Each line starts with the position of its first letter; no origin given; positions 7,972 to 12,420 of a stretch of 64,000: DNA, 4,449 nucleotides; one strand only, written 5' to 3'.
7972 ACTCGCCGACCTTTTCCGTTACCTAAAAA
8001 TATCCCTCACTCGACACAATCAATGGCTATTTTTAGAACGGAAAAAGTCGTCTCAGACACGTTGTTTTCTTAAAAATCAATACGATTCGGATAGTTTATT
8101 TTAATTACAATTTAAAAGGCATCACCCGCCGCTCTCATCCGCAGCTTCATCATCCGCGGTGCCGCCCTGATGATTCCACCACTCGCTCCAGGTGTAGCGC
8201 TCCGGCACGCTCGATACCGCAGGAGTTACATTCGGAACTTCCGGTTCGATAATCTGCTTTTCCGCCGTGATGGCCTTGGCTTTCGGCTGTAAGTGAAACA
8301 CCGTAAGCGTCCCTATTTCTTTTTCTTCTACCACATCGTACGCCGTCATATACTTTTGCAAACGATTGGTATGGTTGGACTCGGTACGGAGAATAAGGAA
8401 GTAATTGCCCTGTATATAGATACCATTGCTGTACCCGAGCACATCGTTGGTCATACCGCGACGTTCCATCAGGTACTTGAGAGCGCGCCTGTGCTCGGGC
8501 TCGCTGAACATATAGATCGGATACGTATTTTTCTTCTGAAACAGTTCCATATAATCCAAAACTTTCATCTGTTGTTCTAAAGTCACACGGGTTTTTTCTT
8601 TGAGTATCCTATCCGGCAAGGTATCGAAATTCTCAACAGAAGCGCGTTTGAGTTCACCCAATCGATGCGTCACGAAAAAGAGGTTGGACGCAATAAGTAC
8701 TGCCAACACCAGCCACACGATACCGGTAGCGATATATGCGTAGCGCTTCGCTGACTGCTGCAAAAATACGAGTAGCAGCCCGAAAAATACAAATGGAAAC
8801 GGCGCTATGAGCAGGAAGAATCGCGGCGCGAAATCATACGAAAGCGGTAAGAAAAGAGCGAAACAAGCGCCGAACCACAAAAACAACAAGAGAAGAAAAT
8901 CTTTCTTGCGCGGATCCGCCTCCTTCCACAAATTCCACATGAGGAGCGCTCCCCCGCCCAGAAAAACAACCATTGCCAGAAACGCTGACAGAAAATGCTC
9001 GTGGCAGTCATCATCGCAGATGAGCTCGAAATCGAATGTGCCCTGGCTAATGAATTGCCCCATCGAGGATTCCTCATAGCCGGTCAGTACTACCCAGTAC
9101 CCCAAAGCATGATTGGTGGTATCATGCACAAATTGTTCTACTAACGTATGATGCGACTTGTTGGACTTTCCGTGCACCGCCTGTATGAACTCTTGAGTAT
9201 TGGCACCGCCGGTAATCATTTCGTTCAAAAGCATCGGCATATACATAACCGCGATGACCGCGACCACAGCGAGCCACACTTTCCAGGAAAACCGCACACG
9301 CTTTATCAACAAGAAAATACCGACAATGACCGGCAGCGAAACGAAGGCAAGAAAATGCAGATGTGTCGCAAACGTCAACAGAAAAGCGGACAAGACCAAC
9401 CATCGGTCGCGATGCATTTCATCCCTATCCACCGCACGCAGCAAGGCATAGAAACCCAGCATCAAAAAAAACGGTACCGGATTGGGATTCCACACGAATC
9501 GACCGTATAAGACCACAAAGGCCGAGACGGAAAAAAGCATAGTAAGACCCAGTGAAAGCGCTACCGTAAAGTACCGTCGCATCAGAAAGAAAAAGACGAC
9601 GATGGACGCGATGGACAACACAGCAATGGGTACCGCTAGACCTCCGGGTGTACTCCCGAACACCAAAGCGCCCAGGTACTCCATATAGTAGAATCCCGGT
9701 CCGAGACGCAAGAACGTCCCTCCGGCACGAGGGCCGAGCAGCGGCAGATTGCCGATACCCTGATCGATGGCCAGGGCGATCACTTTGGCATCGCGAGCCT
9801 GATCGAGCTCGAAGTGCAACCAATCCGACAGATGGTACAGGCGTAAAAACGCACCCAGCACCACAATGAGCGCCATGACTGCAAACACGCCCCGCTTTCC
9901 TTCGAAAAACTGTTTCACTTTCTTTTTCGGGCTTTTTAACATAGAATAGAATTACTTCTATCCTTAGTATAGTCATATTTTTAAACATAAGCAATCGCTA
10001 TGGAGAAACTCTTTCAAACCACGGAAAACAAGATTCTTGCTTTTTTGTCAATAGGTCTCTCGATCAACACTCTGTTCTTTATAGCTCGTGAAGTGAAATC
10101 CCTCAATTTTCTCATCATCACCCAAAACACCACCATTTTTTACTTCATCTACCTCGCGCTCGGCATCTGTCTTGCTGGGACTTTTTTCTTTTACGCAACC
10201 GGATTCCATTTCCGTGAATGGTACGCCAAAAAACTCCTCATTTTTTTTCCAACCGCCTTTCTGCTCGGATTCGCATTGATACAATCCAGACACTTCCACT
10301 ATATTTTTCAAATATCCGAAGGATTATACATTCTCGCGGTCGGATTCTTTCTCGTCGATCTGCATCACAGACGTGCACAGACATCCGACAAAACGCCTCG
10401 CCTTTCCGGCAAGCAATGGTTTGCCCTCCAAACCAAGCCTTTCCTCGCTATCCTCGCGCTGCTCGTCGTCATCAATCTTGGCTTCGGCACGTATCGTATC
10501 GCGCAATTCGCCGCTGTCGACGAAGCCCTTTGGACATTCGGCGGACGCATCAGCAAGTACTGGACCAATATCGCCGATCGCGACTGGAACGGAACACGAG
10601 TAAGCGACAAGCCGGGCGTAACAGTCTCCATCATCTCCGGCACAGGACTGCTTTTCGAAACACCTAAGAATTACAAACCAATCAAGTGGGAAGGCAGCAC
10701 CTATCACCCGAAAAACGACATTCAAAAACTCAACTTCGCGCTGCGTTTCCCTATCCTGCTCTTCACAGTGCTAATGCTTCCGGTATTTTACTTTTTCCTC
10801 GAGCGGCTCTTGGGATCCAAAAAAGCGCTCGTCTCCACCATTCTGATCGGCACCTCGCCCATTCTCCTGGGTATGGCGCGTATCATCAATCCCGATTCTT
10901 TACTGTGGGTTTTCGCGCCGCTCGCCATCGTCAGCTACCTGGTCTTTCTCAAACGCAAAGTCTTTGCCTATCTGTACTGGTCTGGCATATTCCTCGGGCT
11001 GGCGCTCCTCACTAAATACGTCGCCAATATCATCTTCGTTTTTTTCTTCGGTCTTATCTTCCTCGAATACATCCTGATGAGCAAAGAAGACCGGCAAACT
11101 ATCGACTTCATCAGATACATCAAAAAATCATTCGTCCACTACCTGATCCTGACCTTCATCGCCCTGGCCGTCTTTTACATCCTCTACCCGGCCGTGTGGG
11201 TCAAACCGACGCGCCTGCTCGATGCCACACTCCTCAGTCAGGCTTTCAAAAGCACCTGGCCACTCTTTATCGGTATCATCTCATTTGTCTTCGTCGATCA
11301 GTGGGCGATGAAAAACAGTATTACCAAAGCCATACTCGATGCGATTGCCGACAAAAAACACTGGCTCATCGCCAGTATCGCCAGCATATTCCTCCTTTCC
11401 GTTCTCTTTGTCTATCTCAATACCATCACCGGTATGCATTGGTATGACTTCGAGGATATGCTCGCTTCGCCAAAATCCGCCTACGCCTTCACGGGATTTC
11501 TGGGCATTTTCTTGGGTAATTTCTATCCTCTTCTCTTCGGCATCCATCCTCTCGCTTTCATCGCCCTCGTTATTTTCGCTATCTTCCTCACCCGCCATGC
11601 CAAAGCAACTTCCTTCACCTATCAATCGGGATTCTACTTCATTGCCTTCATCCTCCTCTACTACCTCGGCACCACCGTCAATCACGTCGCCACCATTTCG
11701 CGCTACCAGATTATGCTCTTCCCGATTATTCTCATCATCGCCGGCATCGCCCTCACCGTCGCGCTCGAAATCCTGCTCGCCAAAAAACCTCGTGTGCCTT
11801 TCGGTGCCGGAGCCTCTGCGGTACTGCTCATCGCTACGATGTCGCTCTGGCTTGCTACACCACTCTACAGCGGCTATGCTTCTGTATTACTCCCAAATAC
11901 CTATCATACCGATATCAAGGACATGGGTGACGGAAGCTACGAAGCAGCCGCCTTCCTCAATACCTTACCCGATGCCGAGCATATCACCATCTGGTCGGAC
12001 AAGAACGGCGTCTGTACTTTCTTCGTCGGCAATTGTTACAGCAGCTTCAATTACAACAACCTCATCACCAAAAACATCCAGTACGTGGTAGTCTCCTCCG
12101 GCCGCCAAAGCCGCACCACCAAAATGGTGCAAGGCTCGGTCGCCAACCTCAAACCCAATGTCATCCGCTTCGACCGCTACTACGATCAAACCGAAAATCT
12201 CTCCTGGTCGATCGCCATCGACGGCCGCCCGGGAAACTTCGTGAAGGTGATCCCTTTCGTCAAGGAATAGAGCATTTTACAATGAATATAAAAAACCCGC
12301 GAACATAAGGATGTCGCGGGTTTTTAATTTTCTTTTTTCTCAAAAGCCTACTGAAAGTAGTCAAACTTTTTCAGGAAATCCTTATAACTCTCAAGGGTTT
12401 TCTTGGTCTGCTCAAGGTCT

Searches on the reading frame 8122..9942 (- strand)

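Call 51: search_protein_families(library=pfam, proteins=[window:8122-9942:-], max_evalue=0.00001)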
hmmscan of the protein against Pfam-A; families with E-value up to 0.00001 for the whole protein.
window:8122-9942:- (606 aa): 1 family
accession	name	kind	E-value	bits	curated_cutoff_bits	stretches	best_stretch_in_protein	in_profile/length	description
PF13231.12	PMT_2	-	4.5e-08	33.9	26.1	1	82-238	4-158/160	Dolichyl-phosphate-mannose-protein mannosyltransferase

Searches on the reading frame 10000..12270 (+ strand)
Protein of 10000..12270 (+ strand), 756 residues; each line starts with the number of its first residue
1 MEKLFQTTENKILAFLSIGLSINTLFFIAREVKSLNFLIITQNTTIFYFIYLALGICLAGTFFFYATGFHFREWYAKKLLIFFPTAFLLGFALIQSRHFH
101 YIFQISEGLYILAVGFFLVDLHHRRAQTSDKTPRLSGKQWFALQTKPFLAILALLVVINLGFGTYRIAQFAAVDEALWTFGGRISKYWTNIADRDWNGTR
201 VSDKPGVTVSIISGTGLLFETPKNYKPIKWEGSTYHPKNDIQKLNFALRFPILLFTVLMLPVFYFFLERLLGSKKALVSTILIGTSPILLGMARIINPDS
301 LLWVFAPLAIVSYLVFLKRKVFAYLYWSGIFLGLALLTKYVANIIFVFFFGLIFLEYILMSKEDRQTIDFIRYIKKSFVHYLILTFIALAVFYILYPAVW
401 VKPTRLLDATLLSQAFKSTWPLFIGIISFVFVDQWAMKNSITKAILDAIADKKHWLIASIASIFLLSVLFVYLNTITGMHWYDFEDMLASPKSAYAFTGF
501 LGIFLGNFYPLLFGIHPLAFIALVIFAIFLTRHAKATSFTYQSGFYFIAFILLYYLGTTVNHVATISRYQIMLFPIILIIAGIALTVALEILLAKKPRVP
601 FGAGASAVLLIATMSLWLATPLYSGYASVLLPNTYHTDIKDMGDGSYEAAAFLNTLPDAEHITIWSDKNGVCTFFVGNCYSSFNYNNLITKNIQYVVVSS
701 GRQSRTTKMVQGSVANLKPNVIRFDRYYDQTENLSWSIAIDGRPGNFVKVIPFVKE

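Call 51: search_protein_families(library=pfam, proteins=[window:10000-12270:+], max_evalue=0.00001)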
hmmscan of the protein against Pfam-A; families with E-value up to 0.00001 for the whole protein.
window:10000-12270:+ (756 aa): 2 families
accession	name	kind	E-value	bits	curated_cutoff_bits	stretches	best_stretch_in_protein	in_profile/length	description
PF02366.24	PMT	-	3.8e-12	46.7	22.7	1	160-392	8-229/245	Dolichyl-phosphate-mannose-protein mannosyltransferase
PF13231.12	PMT_2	-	9.5e-12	45.9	26.1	1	244-392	20-154/160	Dolichyl-phosphate-mannose-protein mannosyltransferase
